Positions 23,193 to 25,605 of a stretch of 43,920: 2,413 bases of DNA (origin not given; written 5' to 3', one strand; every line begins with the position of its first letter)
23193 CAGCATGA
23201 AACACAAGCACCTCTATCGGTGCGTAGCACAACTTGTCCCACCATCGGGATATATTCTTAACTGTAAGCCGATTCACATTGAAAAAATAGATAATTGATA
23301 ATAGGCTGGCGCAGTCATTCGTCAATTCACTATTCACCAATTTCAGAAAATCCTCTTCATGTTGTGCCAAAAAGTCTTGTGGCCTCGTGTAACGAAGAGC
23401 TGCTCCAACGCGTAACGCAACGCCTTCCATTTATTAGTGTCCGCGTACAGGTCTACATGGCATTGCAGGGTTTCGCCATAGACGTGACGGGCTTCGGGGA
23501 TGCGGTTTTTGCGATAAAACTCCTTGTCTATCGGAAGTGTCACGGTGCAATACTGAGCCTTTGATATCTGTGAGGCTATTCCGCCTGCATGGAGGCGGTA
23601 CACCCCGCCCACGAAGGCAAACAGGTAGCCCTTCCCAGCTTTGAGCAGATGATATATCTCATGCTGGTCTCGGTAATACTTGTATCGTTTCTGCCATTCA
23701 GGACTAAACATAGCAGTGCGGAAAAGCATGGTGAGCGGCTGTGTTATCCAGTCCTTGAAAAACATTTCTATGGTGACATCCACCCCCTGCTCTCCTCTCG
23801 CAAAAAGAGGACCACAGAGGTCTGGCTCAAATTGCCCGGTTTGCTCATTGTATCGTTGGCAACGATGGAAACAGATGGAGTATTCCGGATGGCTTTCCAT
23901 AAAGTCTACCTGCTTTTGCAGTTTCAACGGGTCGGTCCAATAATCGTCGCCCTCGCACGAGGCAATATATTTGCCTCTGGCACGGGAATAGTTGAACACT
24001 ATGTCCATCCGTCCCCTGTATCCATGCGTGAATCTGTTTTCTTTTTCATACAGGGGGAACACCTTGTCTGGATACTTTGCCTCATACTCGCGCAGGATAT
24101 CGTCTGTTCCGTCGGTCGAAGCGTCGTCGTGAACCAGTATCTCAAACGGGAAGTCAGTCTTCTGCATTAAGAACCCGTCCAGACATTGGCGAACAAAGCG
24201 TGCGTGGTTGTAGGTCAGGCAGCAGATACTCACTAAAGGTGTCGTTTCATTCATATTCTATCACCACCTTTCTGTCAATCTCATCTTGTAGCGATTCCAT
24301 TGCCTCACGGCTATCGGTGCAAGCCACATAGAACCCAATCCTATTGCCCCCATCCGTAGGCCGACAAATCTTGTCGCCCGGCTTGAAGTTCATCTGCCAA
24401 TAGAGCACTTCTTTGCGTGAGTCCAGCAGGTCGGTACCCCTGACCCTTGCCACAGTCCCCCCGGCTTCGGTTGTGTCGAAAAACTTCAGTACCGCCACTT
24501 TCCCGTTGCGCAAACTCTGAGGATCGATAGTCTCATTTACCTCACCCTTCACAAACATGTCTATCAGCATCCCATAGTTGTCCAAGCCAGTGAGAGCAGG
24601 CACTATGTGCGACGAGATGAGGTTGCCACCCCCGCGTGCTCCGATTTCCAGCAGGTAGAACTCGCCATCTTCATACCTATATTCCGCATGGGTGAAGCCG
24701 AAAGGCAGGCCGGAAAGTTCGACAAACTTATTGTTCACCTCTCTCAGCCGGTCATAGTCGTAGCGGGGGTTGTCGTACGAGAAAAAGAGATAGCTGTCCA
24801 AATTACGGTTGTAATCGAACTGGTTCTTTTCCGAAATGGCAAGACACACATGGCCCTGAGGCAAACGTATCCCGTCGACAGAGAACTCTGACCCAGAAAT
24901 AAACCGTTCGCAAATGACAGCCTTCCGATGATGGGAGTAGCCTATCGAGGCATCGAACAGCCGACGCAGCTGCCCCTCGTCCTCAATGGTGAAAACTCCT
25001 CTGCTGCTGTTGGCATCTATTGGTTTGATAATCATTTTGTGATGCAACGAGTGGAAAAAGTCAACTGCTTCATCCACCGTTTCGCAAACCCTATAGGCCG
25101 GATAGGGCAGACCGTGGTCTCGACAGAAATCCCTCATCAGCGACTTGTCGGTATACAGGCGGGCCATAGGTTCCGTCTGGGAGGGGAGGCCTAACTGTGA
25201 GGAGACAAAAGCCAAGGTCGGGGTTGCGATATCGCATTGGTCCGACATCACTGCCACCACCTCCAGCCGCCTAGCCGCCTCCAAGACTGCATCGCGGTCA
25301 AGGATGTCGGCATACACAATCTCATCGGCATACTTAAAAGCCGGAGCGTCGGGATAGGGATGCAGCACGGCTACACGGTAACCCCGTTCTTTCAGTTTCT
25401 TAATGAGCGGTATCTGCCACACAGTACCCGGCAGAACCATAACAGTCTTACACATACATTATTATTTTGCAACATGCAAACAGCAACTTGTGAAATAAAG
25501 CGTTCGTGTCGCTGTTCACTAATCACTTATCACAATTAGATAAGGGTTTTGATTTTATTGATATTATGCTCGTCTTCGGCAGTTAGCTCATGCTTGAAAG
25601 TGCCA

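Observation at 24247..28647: Four-gene non-sugar tailoring cassette: HMGL-like aldolase, GT2-like protein, orphan protein and ATP-grasp ligase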

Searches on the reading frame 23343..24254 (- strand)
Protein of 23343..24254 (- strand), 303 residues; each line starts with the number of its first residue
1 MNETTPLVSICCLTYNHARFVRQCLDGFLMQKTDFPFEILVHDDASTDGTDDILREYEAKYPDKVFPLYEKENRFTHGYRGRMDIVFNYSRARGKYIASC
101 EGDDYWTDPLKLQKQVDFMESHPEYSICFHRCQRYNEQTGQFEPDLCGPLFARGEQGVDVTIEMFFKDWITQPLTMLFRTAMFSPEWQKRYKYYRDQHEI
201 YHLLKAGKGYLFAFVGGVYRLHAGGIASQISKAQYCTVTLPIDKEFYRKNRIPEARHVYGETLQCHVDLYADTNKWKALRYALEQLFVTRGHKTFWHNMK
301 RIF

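Call 3: search_protein_families(library=pfam, proteins=[window:23343-24254:-], max_evalue=0.01)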
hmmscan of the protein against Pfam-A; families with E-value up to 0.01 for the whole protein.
window:23343-24254:- (303 aa): 2 families
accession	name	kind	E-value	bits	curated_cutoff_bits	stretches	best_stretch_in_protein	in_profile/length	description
PF00535.33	Glycos_transf_2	-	6.8e-18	65.6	23.3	1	9-139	1-123/168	Glycosyl transferase family 2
PF13641.12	Glyco_tranf_2_3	-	0.0051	17.3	27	1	10-126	5-117/230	Glycosyltransferase like family 2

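Call 4: search_protein_families(library=ncbifam, proteins=[window:23343-24254:-], max_evalue=0.01)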
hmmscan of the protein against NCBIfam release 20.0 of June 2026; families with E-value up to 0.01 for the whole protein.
window:23343-24254:- (303 aa): 12 families
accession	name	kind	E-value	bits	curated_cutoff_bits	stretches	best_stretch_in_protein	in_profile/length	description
NF047683.1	TeichurnBiosyTuaG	equivalog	5.6e-16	58.9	400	1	1-132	1-123/252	teichuronic acid biosynthesis protein TuaG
NF053739.1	GlytfEpsEBac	equivalog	1.1e-14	54.1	450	1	6-128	1-116/265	glycosyltransferase EpsE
NF007482.0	PRK10073.1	equivalog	1.1e-08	34.5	423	1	1-105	1-97/334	glycosyltransferase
TIGR04440.1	glyco_TIGR04440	domain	2.8e-08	33.7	70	1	14-133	8-120/215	TIGR00180 family glycosyltransferase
NF038302.1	EPS_HpsE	equivalog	8.1e-08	31.6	300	1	9-126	4-118/307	hormogonium polysaccharide biosynthesis glycosyltransferase HpsE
NF050050.1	ProtGlycPglI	equivalog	1.4e-06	27.9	500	1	6-148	2-133/306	GalNAc(5)-diNAcBac-PP-undecaprenol beta-1,3-glucosyltransferase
TIGR03469.1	HpnB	hypoth_equivalog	2.6e-05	23.4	379.25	1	4-62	42-100/386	hopene-associated glycosyltransferase HpnB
TIGR04195.1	S_glycosyl_SunS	equivalog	0.00013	20.9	350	1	5-56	56-103/421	SunS family peptide S-glycosyltransferase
NF045692.1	OglycostaseCruG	equivalog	0.00015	20.8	600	1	7-62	42-96/386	2'-O-glycosyltransferase CruG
NF041875.1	EPS_EpsD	equivalog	0.00025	20.6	370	1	8-63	1-55/325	exopolysaccharide biosynthesis glycosyltransferase EpsD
TIGR03937.1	PgaC_IcaA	equivalog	0.0031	16.5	422.3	1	3-74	42-111/407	poly-beta-1,6-N-acetyl-D-glucosamine synthase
NF007453.0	PRK10018.1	equivalog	0.009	15.7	382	0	3-108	3-101/280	colanic acid biosynthesis glycosyltransferase WcaA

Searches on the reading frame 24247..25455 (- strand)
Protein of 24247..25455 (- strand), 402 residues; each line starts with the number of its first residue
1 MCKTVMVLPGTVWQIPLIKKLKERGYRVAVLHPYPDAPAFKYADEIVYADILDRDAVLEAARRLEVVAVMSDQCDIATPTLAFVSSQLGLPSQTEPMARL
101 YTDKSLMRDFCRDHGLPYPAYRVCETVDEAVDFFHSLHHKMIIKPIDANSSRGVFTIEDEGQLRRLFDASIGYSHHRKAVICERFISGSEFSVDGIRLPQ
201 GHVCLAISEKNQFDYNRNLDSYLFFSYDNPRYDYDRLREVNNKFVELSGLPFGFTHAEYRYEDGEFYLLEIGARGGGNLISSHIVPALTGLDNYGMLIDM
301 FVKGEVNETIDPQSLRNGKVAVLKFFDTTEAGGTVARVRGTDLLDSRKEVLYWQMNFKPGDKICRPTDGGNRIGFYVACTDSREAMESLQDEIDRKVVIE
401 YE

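Call 3: search_protein_families(library=pfam, proteins=[window:24247-25455:-], max_evalue=0.01)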
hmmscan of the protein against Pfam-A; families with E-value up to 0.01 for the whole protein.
window:24247-25455:- (402 aa): 9 families
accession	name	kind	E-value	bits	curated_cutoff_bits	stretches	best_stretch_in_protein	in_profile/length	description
PF18603.7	LAL_C2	-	1.6e-12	48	29.4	1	329-402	5-78/78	L-amino acid ligase C-terminal domain 2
PF13535.11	ATP-grasp_4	-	8.8e-10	38.9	27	1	140-279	4-156/160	ATP-grasp domain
PF01071.24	GARS_A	-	3.3e-07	30.8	27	1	102-196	1-99/194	Phosphoribosylglycinamide synthetase, ATP-grasp (A) domain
PF02655.19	ATP-grasp_3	-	6.2e-06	26.8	23.2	1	103-210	3-93/160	ATP-grasp domain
PF02222.28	ATP-grasp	-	5.4e-05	23.4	27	1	111-203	3-94/179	ATP-grasp domain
PF22660.2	RS_preATP-grasp-like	-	0.00013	22.7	27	1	17-72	16-71/98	Ribonucleotide synthetase preATP-grasp domain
PF07478.18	Dala_Dala_lig_C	-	0.00083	19.4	24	1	134-271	32-172/204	D-ala D-ala ligase C-terminus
PF14397.11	ATPgrasp_ST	-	0.0012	18.6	31.4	1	98-160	16-82/278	Sugar-transfer associated ATP-grasp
PF02955.21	GSH-S_ATP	-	0.0034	17.3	23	1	128-187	21-79/175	Prokaryotic glutathione synthetase, ATP-grasp domain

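Call 4: search_protein_families(library=ncbifam, proteins=[window:24247-25455:-], max_evalue=0.01)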
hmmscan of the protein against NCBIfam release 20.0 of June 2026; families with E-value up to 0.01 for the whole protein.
window:24247-25455:- (402 aa): 34 families (the best 25 are shown)
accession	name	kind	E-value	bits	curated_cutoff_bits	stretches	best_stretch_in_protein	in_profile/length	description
NF002563.0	PRK02186.1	subfamily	4.3e-27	94.7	625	1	45-402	49-397/890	argininosuccinate lyase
NF005543.0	PRK07206.1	subfamily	2.8e-14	52.6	302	1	84-388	88-399/416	hypothetical protein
NF002378.0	PRK01372.1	subfamily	4e-13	48.7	243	1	101-286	98-280/305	D-alanine--D-alanine ligase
TIGR01205.1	D_ala_D_alaTIGR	subfamily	1.2e-10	40.9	245.65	1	102-271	105-283/318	D-alanine--D-alanine ligase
NF010623.0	PRK14016.1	subfamily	1.2e-10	40.2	877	1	100-192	211-301/871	cyanophycin synthetase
NF004680.0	PRK06019.1-6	equivalog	4.2e-10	38.9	327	1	24-202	39-214/405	5-(carboxyamino)imidazole ribonucleotide synthase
NF006766.0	PRK09288.1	equivalog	4.5e-10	38.8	339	1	20-187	30-199/396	formate-dependent phosphoribosylglycinamide formyltransferase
NF004675.0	PRK06019.1-1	equivalog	6.7e-10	38.3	375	1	22-165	29-170/375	5-(carboxyamino)imidazole ribonucleotide synthase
TIGR02068.2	cya_phycin_syn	equivalog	1.1e-09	36.9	850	1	101-192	211-300/862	cyanophycin synthetase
NF004679.0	PRK06019.1-5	equivalog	5.7e-09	35.3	326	1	19-203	19-198/376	5-(carboxyamino)imidazole ribonucleotide synthase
TIGR01161.1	purK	equivalog_domain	1.6e-08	34.3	318.4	1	23-204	20-197/362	5-(carboxyamino)imidazole ribonucleotide synthase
NF002527.0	PRK01966.1-3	equivalog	5.9e-08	32.3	310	1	103-216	118-236/332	D-alanine--D-alanine ligase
TIGR00877.1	purD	equivalog_domain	6.2e-08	31.9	288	1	97-198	98-203/425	phosphoribosylamine--glycine ligase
TIGR01142.1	purT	equivalog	7.5e-07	28.4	502.15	1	23-187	20-186/380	phosphoribosylglycinamide formyltransferase 2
NF041595.1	dap_A_syn_DdaF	equivalog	8.5e-07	28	840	1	104-278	116-295/424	dapdiamide A synthase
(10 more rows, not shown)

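Call 10: search_solved_structures(query=window:24247-25455:-, max_evalue=0.001)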
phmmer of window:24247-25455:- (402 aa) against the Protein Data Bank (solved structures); distinct sequences matched with E-value up to 0.001: 15.
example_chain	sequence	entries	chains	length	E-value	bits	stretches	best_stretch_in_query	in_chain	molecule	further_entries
3vot_A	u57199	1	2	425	6.2e-16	61.7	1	54-401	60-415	L-amino acid ligase, BL00235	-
4dim_A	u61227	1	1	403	1.9e-13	53.5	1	5-374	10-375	Phosphoribosylglycinamide synthetase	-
3ax6_A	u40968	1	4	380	5.5e-08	35.5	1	19-167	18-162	Phosphoribosylaminoimidazole carboxylase, ATPase subunit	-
7lgn_A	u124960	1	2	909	2.1e-06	30.3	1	90-190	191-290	Cyanophycin synthase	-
2pvp_A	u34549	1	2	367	4e-05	26.1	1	103-272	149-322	D-alanine-D-alanine ligase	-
7lgm_A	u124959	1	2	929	7.5e-05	25.2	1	99-190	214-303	Cyanophycin synthase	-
8evy_B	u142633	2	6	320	0.00013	24.3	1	101-277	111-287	D-alanine--D-alanine ligase B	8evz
4dlk_A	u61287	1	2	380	0.00019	23.8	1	17-160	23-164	Phosphoribosylaminoimidazole carboxylase, ATPase subunit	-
3v4s_A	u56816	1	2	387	0.0002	23.8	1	17-160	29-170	Phosphoribosylaminoimidazole carboxylase, ATPase subunit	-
3q2o_A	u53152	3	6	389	0.0002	23.8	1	17-160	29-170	Phosphoribosylaminoimidazole carboxylase, ATPase subunit | N5-carboxyaminoimidazole ribonucleotide synthetase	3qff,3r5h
7ta5_A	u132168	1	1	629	0.0002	23.7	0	104-192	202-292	Glutathione synthase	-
3r23_A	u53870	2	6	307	0.00049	22.5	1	85-303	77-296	D-alanine--D-alanine ligase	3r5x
4wd3_A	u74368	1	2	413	0.00059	22.2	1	37-312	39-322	L-amino acid ligase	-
30vh_A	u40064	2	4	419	0.00072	21.9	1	87-369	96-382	L-amino acid ligase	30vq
7wac_A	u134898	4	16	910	0.00093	21.6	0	99-193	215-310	Cyanophycin synthase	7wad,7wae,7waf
